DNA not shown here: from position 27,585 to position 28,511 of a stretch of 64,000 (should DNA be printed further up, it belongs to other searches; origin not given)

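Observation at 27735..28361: Transglutaminase-like Cys protease encoded directly after the giant surface protein (LapA/LapG-like logic)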

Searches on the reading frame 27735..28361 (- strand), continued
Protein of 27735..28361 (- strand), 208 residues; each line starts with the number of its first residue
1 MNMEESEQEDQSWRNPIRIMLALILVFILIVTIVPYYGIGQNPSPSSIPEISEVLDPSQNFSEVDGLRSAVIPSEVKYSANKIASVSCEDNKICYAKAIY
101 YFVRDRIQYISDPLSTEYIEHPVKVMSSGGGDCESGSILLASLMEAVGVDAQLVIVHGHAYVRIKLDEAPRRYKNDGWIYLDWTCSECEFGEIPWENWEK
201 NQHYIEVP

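Call 76: find_encoding_contigs(protein=P0012, flank=10000, max_places=2)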
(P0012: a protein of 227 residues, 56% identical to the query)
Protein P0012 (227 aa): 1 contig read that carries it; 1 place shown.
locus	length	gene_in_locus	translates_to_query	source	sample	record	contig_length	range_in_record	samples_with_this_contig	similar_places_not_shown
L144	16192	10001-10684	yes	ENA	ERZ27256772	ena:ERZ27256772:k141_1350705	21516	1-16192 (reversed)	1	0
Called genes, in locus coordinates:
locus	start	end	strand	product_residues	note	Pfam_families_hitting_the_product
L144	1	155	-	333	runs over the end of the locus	PF00498:FHA, PF16697:Yop-YscD_cpl (weak)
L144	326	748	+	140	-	-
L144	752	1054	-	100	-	-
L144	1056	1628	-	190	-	PF09622:DUF2391 (weak)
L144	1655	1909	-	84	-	-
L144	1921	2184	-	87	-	PF01247:Ribosomal_L35Ae, PF01782:RimM (faint)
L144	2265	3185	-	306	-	PF02421:FeoB_N, PF01926:MMR_HSR1, PF08477:Roc (faint), PF16897:MMR_HSR1_Xtn (weak), PF02824:TGS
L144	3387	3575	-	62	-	-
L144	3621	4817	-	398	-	PF01970:TctA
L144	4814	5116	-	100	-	-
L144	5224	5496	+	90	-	-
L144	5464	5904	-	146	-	PF13470:PIN_3 (faint)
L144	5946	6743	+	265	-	PF08696:Dna2 (weak), PF12705:PDDEXK_1, PF01930:Cas_Cas4 (weak)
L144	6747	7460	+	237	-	PF09586:YfhO (weak)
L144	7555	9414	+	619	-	PF01078:Mg_chelatase, PF05496:RuvB_N (faint), PF20030:bpMoxR (faint), PF13401:AAA_22 (faint), PF00158:Sigma54_activat, PF20436:LonB_AAA-LID, PF05362:Lon_C, PF13541:ChlI, +3 more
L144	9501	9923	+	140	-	-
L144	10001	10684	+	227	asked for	PF01841:Transglut_core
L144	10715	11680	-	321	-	PF00814:TsaD, PF22521:HypF_C_2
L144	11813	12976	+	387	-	PF02518:HATPase_c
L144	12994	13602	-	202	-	-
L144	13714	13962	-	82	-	-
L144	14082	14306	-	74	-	-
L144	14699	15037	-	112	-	PF07883:Cupin_2, PF05899:Cupin_3 (weak)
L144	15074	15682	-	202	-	PF05635:23S_rRNA_IVP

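Call 77: find_encoding_contigs(protein=P0006, flank=10000, max_places=2)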
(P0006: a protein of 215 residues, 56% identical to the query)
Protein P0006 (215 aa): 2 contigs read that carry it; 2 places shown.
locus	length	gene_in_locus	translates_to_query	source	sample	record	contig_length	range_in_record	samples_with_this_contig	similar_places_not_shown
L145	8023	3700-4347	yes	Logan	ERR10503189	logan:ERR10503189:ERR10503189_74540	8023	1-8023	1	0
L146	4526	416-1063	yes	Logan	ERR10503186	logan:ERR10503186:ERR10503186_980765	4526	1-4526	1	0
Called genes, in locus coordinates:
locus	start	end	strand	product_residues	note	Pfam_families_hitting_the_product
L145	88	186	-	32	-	-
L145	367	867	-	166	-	-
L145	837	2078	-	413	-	PF00999:Na_H_Exchanger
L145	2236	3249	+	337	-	PF02073:Peptidase_M29, PF26233:NicX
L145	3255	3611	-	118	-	-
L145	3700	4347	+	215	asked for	PF01841:Transglut_core (weak)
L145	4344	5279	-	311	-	PF00248:Aldo_ket_red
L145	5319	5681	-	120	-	-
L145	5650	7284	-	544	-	-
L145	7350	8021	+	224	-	?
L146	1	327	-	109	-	?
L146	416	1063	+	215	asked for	PF01841:Transglut_core (weak)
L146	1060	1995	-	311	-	PF00248:Aldo_ket_red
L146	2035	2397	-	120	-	-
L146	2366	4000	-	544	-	-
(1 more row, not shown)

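Call 78: find_encoding_contigs(protein=P0008, flank=10000, max_places=2)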
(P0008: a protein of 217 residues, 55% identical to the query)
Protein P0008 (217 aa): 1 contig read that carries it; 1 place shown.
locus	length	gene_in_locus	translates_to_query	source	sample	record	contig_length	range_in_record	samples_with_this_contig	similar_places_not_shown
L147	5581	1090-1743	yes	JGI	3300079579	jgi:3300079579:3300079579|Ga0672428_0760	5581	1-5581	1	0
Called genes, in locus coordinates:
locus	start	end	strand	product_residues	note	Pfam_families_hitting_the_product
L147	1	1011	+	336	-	?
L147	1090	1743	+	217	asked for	PF01841:Transglut_core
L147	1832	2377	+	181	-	PF14340:DUF4395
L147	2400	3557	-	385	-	PF00389:2-Hacid_dh, PF02826:2-Hacid_dh_C, PF01262:AlaDh_PNT_C (weak), PF03446:NAD_binding_2 (weak)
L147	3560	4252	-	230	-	-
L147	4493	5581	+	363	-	?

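Call 81: find_encoding_contigs(protein=P0002, flank=10000, max_places=2)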
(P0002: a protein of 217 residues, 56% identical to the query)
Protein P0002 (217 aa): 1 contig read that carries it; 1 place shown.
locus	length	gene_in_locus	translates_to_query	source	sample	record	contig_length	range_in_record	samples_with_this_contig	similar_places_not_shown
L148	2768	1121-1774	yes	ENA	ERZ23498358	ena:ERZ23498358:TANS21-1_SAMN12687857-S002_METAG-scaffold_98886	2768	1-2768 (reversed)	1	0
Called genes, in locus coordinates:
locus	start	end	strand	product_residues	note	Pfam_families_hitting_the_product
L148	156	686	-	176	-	-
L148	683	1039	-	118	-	-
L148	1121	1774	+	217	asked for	PF01841:Transglut_core (faint)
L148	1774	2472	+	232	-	PF00535:Glycos_transf_2, PF10111:Glyco_tranf_2_2 (weak), PF13641:Glyco_tranf_2_3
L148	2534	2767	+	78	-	?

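Call 82: find_encoding_contigs(protein=P0007, flank=10000, max_places=2)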
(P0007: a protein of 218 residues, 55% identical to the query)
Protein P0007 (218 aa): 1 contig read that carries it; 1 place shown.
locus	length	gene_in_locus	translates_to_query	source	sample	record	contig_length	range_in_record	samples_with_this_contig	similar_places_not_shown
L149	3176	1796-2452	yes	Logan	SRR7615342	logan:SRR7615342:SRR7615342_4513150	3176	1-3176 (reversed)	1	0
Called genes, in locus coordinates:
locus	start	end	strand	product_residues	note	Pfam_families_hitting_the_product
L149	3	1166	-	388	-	?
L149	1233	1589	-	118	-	-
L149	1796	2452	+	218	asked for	PF01841:Transglut_core (faint)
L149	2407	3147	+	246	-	PF13506:Glyco_transf_21 (weak), PF00535:Glycos_transf_2, PF10111:Glyco_tranf_2_2, PF13641:Glyco_tranf_2_3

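Call 83: find_encoding_contigs(protein=P0009, flank=10000, max_places=2)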
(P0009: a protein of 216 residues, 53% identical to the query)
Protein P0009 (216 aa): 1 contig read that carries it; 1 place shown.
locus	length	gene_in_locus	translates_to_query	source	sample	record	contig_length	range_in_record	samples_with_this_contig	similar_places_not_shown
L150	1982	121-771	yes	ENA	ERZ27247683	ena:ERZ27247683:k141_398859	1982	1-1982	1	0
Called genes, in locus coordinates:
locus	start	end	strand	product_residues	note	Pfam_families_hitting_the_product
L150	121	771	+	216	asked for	PF01841:Transglut_core (weak)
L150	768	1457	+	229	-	PF13506:Glyco_transf_21, PF13641:Glyco_tranf_2_3, PF00535:Glycos_transf_2, PF10111:Glyco_tranf_2_2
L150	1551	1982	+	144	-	?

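Call 85: search_protein_families(library=pfam, proteins=[L002:10573-11349:+, L006:5536-6285:+, L004:9954-10670:+, L059:1270-2058:+, L011:4202-5032:+, L001:4004-5176:+, L001:2421-3143:+, L001:1442-2335:-, L001:2-1438:+, L147:1-1011:+], max_evalue=0.001)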
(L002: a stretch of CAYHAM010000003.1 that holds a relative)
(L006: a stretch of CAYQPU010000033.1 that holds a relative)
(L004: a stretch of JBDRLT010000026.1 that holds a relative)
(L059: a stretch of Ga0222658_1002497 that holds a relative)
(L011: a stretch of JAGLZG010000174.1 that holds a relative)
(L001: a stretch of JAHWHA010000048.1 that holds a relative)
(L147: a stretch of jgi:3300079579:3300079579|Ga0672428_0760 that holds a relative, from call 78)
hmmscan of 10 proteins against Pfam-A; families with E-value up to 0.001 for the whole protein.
L002:10573-11349:+ (258 aa): 4 families
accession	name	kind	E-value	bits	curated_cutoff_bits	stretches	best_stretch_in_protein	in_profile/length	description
PF00535.33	Glycos_transf_2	-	9e-28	97.7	23.3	1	35-159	1-139/168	Glycosyl transferase family 2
PF13641.12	Glyco_tranf_2_3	-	1e-11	45.8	27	1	34-136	3-117/230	Glycosyltransferase like family 2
PF10111.15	Glyco_tranf_2_2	-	4.3e-09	36.7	27.3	1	35-121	1-96/276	Glycosyltransferase like family 2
PF13506.12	Glyco_transf_21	-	0.0003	20.7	21.7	1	101-138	25-65/174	Glycosyl transferase family 21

L006:5536-6285:+ (249 aa): 0 families

L004:9954-10670:+ (238 aa): 1 family
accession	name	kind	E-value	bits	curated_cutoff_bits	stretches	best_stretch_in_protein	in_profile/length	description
PF00730.31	HhH-GPD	-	1.9e-18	67.2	26.2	1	69-198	2-103/108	HhH-GPD superfamily base excision DNA repair protein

L059:1270-2058:+ (262 aa): 2 families
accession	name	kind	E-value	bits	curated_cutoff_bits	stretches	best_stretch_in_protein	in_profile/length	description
PF13238.12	AAA_18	-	2.9e-07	31.4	29.4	1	62-197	1-119/128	AAA domain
PF13207.12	AAA_17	-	0.00031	21.5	27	1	65-196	1-129/136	AAA domain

L011:4202-5032:+ (276 aa): 1 family
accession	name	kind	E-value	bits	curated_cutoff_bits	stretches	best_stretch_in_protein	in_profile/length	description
PF00687.26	Ribosomal_L1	-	1.9e-41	142.3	32.2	1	14-211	2-197/198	Ribosomal protein L1p/L10e family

L001:4004-5176:+ (390 aa): 1 family
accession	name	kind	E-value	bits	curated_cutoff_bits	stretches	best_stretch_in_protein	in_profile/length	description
PF00999.27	Na_H_Exchanger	-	1.8e-54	185.5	26.2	1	14-382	3-372/375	Sodium/hydrogen exchanger, transmembrane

L001:2421-3143:+ (240 aa): 0 families

L001:1442-2335:- (297 aa): 0 families

L001:2-1438:+ (478 aa): 0 families

L147:1-1011:+ (336 aa): 0 families
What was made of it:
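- An overlapping GT2 glycosyltransferase gene follows it in L148, L149, L150 and L002 (calls 81-83, 85).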

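Call 95: find_encoding_contigs(protein=P0027, flank=10000, max_places=1)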
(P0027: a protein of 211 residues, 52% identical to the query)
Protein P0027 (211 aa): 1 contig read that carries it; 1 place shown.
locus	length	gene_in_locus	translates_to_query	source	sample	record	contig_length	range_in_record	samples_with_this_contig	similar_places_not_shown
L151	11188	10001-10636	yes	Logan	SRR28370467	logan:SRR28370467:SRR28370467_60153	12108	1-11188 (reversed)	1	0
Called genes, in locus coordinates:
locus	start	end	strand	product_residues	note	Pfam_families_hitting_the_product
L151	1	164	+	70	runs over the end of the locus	-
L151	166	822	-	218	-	PF20582:UPF0758_N, PF04002:RadC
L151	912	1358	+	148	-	-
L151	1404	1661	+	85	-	PF01247:Ribosomal_L35Ae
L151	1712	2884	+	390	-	-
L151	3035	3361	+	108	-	-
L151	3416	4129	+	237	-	PF09754:PAC2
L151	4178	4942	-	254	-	PF00239:Resolvase, PF07508:Recombinase (weak)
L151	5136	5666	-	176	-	-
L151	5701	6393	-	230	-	-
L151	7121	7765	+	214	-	PF03602:Cons_hypoth95, PF10294:Methyltransf_16 (faint), PF05175:MTS, PF06325:PrmA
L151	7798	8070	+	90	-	PF13656:RNA_pol_L_2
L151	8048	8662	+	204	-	PF01871:AMMECR1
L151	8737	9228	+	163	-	-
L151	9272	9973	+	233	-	PF01255:Prenyltransf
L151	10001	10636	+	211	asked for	PF01841:Transglut_core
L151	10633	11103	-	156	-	-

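Call 96: find_encoding_contigs(protein=P0024, flank=10000, max_places=1)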
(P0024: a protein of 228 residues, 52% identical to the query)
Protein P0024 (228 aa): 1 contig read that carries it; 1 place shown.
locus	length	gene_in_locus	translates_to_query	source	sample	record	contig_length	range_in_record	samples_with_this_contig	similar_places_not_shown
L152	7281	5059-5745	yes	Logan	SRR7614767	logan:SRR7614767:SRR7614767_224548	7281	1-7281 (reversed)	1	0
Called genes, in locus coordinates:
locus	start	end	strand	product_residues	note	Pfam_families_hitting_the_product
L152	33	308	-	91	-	-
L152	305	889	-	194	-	-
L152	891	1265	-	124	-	-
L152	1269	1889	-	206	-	-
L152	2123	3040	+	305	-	-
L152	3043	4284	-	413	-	-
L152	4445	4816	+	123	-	-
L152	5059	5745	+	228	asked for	PF01841:Transglut_core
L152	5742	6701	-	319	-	PF00294:PfkB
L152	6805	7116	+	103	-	PF04255:DUF433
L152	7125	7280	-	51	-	?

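Call 97: find_encoding_contigs(protein=P0019, flank=10000, max_places=1)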
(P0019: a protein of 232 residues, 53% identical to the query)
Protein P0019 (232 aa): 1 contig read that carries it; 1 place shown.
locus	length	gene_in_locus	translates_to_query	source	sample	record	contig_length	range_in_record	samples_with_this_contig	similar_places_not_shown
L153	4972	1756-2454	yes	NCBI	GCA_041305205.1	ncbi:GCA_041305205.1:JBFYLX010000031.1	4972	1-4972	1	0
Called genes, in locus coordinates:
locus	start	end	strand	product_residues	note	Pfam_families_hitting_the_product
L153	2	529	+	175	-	?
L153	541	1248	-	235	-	-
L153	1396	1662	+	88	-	PF08271:Zn_Ribbon_TF (weak)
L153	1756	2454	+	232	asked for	PF01841:Transglut_core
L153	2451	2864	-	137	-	-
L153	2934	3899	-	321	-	PF00814:TsaD, PF22521:HypF_C_2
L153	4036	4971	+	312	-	?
